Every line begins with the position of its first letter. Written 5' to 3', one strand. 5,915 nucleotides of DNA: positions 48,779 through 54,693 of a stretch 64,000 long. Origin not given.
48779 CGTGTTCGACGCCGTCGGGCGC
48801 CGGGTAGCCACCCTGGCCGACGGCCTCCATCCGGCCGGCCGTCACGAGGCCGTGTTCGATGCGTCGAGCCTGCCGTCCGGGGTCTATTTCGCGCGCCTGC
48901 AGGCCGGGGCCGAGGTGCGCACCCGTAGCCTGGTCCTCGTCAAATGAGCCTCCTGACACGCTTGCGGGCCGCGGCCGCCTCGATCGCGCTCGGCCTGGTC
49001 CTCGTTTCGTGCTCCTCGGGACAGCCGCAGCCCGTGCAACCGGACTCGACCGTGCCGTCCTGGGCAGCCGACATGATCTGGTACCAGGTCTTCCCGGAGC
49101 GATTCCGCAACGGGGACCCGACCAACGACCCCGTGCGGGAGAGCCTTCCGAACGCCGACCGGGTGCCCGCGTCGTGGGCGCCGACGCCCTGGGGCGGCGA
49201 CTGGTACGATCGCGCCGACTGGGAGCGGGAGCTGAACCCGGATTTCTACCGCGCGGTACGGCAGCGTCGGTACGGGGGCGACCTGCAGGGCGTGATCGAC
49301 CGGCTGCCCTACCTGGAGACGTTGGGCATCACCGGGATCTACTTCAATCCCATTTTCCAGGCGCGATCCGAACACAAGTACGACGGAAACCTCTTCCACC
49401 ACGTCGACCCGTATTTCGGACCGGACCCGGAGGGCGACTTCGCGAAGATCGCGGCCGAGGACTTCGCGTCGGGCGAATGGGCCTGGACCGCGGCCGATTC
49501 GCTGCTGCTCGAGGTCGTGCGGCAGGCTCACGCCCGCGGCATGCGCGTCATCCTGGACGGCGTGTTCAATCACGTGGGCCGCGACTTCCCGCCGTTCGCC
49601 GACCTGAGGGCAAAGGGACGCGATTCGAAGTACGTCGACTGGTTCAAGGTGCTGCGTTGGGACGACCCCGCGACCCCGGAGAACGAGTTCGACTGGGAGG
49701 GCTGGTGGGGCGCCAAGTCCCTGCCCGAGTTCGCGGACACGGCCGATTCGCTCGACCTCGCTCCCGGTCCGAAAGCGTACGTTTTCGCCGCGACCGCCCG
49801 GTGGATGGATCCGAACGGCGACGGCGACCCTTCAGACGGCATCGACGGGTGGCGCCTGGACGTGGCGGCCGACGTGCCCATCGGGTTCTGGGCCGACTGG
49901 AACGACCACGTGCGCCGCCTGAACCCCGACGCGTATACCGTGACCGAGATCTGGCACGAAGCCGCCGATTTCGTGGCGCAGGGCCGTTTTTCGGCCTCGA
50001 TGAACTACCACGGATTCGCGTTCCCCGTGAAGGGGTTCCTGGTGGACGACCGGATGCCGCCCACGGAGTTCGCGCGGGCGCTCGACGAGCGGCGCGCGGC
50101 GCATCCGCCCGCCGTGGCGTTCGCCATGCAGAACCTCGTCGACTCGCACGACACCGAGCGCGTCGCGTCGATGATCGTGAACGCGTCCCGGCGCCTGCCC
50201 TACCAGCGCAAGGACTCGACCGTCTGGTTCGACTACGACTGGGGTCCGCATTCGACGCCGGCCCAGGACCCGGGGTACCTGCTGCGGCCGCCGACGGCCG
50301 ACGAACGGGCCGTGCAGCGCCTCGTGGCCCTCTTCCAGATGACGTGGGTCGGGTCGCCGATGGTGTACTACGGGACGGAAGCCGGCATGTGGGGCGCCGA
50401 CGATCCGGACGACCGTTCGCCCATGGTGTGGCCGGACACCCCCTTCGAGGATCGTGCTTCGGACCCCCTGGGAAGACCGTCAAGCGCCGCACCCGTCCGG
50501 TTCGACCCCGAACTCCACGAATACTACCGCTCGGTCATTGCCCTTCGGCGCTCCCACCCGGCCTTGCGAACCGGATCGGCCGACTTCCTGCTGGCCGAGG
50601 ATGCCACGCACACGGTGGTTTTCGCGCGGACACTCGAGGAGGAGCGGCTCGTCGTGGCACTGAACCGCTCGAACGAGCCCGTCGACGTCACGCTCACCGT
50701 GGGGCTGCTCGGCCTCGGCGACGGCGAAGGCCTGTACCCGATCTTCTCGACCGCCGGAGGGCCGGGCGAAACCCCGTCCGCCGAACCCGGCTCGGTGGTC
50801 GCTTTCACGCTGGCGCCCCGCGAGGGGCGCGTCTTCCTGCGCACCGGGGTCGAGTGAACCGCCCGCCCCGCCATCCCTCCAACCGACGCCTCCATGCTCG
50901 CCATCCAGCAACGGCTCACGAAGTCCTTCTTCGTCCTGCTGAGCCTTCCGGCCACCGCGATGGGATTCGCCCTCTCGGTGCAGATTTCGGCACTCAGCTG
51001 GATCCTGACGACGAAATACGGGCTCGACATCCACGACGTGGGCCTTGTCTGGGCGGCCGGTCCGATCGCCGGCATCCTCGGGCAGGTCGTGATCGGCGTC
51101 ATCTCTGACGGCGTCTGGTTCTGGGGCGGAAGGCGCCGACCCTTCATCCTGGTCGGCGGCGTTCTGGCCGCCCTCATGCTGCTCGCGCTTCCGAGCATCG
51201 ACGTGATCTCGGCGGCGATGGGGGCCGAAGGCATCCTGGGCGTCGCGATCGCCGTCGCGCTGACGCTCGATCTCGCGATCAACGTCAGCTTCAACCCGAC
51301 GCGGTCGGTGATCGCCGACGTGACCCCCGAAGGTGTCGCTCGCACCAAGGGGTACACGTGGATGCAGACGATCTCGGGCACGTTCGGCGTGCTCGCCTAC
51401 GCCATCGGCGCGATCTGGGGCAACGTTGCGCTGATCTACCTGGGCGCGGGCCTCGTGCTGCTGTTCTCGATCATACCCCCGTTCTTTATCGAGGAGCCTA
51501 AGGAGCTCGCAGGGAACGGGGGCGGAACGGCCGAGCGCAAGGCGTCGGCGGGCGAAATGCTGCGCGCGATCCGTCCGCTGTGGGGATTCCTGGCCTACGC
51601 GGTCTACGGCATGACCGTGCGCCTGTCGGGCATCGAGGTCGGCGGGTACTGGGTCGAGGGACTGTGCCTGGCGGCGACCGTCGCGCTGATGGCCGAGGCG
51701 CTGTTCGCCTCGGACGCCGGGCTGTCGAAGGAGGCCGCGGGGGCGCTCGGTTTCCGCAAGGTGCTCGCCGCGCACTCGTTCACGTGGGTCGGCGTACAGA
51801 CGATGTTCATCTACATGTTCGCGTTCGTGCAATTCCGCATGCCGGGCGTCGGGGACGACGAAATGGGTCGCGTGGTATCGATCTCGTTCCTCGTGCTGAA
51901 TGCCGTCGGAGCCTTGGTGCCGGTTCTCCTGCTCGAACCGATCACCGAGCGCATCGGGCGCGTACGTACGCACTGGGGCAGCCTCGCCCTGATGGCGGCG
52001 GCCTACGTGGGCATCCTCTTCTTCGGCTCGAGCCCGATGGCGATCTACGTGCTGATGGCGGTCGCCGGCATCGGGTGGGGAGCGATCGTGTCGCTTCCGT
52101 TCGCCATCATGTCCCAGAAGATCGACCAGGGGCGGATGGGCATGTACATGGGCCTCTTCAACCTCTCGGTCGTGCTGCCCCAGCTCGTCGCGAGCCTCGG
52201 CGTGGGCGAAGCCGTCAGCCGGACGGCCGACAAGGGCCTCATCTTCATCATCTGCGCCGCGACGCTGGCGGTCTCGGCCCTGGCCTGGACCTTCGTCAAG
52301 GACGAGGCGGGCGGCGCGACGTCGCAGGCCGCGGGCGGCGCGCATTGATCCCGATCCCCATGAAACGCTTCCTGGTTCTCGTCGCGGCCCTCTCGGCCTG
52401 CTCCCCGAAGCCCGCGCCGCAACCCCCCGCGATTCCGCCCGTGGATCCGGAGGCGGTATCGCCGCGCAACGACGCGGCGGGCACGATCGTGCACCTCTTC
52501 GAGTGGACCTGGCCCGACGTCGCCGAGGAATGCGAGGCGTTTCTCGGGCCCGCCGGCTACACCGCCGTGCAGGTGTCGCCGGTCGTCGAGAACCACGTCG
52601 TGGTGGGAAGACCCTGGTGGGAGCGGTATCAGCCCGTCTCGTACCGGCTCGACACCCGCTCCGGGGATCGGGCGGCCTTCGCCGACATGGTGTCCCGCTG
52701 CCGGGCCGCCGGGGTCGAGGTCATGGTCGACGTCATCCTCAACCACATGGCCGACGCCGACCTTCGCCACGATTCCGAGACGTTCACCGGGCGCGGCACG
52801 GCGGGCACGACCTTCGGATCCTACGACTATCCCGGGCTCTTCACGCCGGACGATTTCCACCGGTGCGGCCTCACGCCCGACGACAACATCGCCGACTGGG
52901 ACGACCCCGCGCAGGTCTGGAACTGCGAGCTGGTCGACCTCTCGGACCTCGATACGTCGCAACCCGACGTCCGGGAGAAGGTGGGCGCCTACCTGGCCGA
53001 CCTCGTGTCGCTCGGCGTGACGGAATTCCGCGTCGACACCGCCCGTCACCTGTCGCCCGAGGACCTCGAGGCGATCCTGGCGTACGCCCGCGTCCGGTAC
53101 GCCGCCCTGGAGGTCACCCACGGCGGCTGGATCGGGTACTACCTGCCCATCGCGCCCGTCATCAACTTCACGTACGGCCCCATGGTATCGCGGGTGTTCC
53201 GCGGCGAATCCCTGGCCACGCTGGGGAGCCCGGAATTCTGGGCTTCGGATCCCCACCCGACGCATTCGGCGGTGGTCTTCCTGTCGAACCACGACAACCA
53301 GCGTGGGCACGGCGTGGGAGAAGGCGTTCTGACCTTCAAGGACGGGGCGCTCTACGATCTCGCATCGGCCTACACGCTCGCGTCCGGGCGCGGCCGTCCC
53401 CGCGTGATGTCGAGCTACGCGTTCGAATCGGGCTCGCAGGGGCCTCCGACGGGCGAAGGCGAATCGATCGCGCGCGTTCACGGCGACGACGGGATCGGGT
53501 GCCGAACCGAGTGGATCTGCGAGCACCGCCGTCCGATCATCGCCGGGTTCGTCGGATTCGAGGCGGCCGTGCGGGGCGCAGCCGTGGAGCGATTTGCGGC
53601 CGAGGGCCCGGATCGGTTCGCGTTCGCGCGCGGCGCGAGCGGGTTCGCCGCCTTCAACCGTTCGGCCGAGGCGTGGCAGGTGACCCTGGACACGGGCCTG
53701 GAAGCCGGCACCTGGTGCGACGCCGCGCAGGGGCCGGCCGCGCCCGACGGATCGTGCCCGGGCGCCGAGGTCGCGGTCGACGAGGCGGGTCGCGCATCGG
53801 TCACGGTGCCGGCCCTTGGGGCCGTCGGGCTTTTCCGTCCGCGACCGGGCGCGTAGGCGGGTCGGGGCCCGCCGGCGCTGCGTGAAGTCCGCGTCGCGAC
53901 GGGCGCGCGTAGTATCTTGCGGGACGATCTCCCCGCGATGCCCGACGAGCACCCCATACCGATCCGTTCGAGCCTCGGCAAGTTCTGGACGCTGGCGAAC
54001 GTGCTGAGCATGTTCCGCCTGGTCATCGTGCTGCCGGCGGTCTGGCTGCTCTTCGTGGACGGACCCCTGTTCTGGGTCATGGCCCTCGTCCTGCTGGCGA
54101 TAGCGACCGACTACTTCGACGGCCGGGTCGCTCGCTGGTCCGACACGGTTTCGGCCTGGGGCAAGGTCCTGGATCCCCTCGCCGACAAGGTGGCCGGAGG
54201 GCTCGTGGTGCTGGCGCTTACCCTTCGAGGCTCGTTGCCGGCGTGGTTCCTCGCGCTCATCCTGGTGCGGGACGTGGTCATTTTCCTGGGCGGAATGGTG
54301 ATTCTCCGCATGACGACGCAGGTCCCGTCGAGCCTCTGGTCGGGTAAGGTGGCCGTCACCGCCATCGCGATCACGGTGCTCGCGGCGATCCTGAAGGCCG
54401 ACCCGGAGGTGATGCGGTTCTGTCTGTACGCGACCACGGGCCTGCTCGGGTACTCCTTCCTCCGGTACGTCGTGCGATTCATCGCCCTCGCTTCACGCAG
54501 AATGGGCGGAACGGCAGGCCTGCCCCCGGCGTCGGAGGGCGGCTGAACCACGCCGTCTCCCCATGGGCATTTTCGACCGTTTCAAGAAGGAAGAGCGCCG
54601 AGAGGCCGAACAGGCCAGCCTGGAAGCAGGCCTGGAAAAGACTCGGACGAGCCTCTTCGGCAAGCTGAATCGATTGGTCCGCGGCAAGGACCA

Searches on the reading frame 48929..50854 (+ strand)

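Call 72: search_protein_families(library=pfam, proteins=[window:48929-50854:+], max_evalue=0.00001)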
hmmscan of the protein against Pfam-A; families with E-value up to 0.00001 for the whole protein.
window:48929-50854:+ (642 aa): 2 families
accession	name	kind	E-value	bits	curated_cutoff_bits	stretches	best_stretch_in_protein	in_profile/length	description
PF00128.31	Alpha-amylase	-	6.8e-47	161.2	22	2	194-420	70-327/446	Alpha amylase, catalytic domain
PF11941.14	DUF3459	-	6.4e-07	30.1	22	1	532-614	1-76/90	Domain of unknown function (DUF3459)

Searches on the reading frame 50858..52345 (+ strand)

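Call 73: search_protein_families(library=pfam, proteins=[window:50858-52345:+], max_evalue=0.00001)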
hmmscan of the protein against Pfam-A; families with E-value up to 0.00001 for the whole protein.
window:50858-52345:+ (496 aa): 2 families
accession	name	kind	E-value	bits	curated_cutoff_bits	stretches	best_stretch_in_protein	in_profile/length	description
PF07690.21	MFS_1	-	1.1e-18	67.7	33.4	1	34-443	7-344/347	Major Facilitator Superfamily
PF13347.12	MFS_2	-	4.8e-14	52.2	27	2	29-216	6-198/427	MFS/sugar transport protein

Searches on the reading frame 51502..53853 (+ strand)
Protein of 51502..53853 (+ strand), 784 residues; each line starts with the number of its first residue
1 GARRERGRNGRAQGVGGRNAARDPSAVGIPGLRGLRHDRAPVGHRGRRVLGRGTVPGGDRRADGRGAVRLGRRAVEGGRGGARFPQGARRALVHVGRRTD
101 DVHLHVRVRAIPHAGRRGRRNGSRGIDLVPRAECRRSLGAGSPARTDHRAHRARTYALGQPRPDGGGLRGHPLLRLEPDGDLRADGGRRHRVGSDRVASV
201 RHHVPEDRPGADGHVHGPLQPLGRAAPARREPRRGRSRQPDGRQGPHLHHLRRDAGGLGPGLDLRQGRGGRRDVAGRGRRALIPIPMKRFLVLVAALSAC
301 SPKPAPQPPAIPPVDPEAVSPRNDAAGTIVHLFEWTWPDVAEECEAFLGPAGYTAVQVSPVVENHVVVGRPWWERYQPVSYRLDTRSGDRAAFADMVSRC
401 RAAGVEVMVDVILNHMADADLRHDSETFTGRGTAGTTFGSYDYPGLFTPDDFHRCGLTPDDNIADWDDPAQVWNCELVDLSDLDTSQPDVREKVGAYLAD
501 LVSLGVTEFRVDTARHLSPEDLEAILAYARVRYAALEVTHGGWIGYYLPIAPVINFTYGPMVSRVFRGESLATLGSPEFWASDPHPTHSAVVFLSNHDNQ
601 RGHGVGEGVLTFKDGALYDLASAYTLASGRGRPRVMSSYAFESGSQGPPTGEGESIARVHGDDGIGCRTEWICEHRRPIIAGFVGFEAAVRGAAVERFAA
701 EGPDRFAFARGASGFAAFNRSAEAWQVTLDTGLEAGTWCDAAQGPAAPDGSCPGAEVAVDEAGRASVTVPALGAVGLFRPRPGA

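Call 73: search_protein_families(library=pfam, proteins=[window:51502-53853:+], max_evalue=0.00001)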
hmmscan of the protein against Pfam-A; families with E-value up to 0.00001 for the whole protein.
window:51502-53853:+ (784 aa): 2 families
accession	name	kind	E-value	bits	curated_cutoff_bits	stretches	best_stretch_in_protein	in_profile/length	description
PF02806.24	Alpha-amylase_C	-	8.9e-12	45.6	21.2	1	701-775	7-90/95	Alpha amylase, C-terminal all-beta domain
PF00128.31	Alpha-amylase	-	6.8e-10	39.2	22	1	352-518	32-194/446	Alpha amylase, catalytic domain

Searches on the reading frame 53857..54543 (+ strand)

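Call 73: search_protein_families(library=pfam, proteins=[window:53857-54543:+], max_evalue=0.00001)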
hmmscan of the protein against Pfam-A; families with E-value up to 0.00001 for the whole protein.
window:53857-54543:+ (229 aa): 1 family
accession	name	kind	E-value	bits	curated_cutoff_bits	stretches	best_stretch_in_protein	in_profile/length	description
PF01066.26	CDP-OH_P_transf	-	1.6e-29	103.7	22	1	44-191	1-144/152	CDP-alcohol phosphatidyltransferase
